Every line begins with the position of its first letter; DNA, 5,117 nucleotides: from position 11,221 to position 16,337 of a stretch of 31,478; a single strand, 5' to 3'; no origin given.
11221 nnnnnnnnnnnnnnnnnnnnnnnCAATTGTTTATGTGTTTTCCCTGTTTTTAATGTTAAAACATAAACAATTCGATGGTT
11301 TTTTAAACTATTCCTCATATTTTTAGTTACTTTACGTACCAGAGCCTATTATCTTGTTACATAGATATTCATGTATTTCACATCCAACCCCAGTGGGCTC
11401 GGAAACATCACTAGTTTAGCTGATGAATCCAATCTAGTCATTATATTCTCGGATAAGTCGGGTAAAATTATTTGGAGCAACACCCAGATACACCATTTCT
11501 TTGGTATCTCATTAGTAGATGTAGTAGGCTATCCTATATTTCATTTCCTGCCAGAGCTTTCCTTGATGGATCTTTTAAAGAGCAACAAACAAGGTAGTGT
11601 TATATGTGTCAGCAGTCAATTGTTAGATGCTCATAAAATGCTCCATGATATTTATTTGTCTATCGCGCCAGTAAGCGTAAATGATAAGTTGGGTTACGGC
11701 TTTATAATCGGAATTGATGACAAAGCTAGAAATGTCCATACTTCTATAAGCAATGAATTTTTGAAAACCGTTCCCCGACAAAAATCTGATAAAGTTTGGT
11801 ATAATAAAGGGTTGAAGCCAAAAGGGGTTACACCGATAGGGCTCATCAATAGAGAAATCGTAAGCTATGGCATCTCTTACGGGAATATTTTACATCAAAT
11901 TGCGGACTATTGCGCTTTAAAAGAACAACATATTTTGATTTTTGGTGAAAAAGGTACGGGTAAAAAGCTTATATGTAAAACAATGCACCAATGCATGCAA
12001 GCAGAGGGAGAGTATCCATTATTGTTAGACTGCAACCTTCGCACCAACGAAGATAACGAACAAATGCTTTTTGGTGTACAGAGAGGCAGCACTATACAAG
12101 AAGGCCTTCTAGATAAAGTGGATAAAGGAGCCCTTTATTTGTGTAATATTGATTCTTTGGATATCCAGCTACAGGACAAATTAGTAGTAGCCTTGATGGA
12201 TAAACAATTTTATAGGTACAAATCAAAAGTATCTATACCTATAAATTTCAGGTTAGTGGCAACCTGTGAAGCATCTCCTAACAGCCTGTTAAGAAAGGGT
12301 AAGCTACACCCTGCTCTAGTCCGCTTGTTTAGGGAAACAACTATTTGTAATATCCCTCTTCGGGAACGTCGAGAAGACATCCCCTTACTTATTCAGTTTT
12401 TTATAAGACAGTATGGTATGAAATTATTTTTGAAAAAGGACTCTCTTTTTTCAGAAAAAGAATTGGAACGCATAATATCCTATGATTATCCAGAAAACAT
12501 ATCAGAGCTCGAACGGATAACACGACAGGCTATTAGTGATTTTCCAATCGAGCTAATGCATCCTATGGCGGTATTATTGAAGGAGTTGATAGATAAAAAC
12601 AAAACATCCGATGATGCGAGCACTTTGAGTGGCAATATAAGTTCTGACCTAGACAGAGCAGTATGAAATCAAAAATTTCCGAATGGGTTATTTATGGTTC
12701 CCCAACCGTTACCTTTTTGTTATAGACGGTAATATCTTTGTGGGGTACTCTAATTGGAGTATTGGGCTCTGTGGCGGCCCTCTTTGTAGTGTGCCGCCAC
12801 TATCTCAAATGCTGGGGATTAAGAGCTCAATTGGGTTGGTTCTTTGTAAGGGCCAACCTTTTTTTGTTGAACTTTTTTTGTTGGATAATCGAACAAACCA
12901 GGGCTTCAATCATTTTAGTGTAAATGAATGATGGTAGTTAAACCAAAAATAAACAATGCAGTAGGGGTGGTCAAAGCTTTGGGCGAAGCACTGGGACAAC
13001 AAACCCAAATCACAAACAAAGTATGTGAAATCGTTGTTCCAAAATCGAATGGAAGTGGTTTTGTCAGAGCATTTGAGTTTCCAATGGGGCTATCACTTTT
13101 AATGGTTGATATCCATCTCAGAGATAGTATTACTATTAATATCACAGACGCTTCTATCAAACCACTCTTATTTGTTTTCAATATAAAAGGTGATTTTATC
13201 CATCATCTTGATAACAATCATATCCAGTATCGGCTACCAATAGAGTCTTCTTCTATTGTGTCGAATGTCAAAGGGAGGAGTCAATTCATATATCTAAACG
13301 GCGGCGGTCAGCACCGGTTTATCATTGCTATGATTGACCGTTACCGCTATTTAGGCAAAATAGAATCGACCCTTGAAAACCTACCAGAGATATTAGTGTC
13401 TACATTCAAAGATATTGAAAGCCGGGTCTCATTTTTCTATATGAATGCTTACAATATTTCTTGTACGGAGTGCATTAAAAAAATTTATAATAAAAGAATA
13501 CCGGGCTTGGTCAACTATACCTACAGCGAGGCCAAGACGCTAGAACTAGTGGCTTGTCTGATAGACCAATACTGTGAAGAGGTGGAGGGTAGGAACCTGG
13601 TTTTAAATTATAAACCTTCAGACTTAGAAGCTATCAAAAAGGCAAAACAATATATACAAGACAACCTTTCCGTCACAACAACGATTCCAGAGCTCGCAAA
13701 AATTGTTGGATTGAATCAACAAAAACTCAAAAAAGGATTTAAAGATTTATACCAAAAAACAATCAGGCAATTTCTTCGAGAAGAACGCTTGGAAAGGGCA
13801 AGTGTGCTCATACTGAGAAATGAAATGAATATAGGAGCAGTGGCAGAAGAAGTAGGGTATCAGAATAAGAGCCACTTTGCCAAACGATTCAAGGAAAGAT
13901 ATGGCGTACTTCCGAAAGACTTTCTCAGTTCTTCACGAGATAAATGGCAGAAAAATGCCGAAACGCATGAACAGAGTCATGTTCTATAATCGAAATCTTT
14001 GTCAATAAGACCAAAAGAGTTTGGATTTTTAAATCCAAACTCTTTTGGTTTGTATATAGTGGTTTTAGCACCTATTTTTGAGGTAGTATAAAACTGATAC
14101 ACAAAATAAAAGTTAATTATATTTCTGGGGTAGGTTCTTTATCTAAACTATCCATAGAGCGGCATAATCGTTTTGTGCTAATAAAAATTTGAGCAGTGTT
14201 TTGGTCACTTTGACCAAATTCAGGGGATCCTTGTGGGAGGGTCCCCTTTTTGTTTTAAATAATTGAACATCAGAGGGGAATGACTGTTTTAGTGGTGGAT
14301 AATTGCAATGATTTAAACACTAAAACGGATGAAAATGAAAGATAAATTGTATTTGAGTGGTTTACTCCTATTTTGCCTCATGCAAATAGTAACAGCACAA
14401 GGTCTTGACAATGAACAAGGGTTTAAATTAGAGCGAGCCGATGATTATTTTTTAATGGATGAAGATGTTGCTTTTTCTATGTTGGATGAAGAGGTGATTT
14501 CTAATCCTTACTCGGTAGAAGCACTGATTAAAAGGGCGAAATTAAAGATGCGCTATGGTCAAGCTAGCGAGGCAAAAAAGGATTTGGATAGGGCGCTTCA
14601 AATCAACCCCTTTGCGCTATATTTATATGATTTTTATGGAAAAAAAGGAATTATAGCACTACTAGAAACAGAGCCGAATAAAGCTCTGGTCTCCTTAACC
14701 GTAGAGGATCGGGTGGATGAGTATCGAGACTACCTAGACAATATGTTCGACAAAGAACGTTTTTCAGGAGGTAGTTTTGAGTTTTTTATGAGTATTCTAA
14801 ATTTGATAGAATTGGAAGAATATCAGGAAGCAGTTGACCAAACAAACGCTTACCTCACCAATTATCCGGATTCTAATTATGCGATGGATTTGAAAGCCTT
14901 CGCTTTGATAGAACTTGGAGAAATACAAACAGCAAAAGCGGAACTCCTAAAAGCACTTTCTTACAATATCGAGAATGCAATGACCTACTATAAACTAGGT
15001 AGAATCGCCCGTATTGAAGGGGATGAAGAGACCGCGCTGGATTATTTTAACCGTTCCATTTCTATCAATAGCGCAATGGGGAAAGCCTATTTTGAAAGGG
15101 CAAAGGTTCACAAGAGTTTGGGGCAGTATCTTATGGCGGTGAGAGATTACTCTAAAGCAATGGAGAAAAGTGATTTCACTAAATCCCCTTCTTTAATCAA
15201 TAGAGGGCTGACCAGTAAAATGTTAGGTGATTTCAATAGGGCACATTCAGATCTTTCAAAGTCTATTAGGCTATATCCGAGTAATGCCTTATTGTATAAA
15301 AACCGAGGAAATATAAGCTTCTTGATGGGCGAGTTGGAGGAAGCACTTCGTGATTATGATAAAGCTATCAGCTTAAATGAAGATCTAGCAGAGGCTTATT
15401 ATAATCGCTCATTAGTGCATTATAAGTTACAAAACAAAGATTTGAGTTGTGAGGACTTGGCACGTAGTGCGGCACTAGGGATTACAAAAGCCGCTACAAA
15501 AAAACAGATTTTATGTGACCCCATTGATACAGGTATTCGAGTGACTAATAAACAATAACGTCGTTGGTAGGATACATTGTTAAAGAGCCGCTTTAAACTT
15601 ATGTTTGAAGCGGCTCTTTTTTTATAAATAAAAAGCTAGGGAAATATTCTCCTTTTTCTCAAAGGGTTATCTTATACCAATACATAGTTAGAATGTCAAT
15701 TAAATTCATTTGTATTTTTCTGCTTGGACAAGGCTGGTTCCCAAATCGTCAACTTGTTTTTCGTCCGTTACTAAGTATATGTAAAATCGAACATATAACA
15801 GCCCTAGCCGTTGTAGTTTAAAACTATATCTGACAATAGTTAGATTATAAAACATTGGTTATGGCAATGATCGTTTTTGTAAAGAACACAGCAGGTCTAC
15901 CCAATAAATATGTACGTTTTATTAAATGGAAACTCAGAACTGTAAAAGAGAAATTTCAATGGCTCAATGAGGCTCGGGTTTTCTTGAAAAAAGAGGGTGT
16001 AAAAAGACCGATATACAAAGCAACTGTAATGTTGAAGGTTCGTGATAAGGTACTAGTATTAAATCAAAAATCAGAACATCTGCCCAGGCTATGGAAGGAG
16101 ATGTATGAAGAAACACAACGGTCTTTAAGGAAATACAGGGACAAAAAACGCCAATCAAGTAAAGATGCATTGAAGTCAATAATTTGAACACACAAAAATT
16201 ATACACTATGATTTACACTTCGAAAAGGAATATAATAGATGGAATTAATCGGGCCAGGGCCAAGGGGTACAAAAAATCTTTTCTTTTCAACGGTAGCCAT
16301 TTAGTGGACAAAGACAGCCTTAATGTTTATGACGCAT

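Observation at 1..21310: Self-contained ECF-sigma general-stress/dormancy regulon: eight copies of one promoter motif across the island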

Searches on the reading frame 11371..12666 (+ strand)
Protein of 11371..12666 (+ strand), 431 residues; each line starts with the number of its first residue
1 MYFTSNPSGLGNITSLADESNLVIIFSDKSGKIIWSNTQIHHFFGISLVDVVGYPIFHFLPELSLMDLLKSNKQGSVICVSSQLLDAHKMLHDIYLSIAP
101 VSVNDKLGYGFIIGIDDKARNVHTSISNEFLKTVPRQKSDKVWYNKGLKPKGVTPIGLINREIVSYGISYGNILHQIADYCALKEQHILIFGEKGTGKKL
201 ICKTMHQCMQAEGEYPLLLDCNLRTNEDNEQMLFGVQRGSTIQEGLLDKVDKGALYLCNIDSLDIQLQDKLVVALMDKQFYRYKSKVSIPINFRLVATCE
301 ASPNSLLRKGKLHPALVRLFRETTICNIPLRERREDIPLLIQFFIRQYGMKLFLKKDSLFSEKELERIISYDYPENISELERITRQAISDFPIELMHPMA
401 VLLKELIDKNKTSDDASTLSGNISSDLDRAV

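Call 6: search_protein_families(library=pfam, proteins=[window:11371-12666:+], max_evalue=0.01)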
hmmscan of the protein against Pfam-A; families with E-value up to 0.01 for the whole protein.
window:11371-12666:+ (431 aa): 6 families
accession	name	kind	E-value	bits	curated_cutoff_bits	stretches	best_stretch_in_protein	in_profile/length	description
PF00158.32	Sigma54_activat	-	1.1e-20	74.4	20.2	1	177-316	14-158/168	Sigma-54 interaction domain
PF25601.1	AAA_lid_14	-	1.6e-10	41.1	27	1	331-389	1-58/87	AAA+ ATPase lid domain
PF14532.12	Sigma54_activ_2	-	2.3e-08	34.8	25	1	185-324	21-132/138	Sigma-54 interaction domain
PF12775.13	AAA_7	-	0.004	17.2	25.8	1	177-231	25-79/181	P-loop containing dynein motor region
PF20030.5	bpMoxR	-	0.0054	16.3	27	1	180-298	26-144/205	MoxR domain in the MoxR-vWA-beta-propeller ternary systems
PF00989.32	PAS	-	0.0057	17.1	22.6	0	24-63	14-53/113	PAS fold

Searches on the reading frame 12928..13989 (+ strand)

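Call 6: search_protein_families(library=pfam, proteins=[window:12928-13989:+], max_evalue=0.01)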
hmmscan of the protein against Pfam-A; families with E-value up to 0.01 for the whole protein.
window:12928-13989:+ (353 aa): 2 families
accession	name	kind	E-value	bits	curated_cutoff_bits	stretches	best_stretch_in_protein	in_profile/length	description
PF12833.13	HTH_18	-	3.2e-19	69.4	33.6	1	256-333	1-78/80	Helix-turn-helix domain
PF00165.29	HTH_AraC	-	1.7e-10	41.2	26.6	1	299-333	8-41/42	Bacterial regulatory helix-turn-helix proteins, AraC family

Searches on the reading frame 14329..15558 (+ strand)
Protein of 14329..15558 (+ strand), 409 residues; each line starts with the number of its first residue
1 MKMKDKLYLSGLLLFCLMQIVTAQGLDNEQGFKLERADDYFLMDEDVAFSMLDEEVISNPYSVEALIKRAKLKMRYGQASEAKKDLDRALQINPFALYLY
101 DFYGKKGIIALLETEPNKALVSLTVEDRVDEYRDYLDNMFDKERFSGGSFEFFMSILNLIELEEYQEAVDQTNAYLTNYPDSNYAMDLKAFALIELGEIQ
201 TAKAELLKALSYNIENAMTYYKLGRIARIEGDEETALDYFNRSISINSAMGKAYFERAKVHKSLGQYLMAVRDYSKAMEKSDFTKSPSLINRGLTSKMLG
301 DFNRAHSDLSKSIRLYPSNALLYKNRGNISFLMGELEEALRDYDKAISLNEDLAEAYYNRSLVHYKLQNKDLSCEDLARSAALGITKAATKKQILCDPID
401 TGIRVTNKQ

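Call 6: search_protein_families(library=pfam, proteins=[window:14329-15558:+], max_evalue=0.01)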
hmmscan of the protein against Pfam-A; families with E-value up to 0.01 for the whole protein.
window:14329-15558:+ (409 aa): 17 families
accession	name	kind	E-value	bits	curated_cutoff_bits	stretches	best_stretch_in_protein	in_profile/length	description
PF07719.23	TPR_2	-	1.5e-30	103.2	27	1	320-352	1-33/34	Tetratricopeptide repeat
PF00515.34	TPR_1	-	6.9e-27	92.6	27.8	2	320-352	1-33/34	Tetratricopeptide repeat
PF13181.12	TPR_8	-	3.4e-19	67.7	25.7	1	219-248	3-32/34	Tetratricopeptide repeat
PF13414.12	TPR_11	-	5e-18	65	26.8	1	327-367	1-41/42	TPR repeat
PF13371.12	TPR_9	-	6.4e-17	61.8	35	1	301-357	10-66/73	Tetratricopeptide repeat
PF13431.12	TPR_17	-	3.3e-16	58.6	24.4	1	311-340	4-33/34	Tetratricopeptide repeat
PF13424.12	TPR_12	-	3e-11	43.8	30.1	1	204-246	24-74/77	Tetratricopeptide repeat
PF13428.12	TPR_14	-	3.3e-11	43.1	23.5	0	64-99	2-37/44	Tetratricopeptide repeat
PF13432.12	TPR_16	-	7.2e-11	42.8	32.7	0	192-244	6-58/65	Tetratricopeptide repeat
PF13174.12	TPR_6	-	4.4e-08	33.7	26.3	0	157-182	8-33/33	Tetratricopeptide repeat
PF12569.14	NatA_aux_su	-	2.4e-07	30.5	33.3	0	299-372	205-276/515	N-terminal acetyltransferase A, auxiliary subunit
PF14559.12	TPR_19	-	1.3e-06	29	25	0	300-341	5-46/68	Tetratricopeptide repeat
PF10300.15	Iml2-TPR_39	-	2.5e-05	23.6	22.2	0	195-285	242-336/467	Iml2/Tetratricopeptide repeat protein 39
PF25064.1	ARM_TT21_5th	-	0.00015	22.5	27.8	0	44-124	16-96/117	TT21 fifth ARM repeats domain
PF23914.1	TPR_CcmH_CycH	-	0.00032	21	42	0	208-251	41-84/158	Cytochrome c-type biogenesis protein H TPR domain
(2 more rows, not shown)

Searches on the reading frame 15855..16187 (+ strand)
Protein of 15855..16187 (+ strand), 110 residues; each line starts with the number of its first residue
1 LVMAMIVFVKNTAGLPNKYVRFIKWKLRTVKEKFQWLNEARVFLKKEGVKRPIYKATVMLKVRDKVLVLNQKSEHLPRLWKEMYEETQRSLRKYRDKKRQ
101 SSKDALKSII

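Call 6: search_protein_families(library=pfam, proteins=[window:15855-16187:+], max_evalue=0.01)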
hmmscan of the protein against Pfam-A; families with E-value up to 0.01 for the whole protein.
window:15855-16187:+ (110 aa): 1 family
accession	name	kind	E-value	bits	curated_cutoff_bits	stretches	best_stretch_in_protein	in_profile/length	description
PF02482.25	Ribosomal_S30AE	-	0.0021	19.2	23.7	1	21-99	16-88/88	Sigma 54 modulation protein / S30EA ribosomal protein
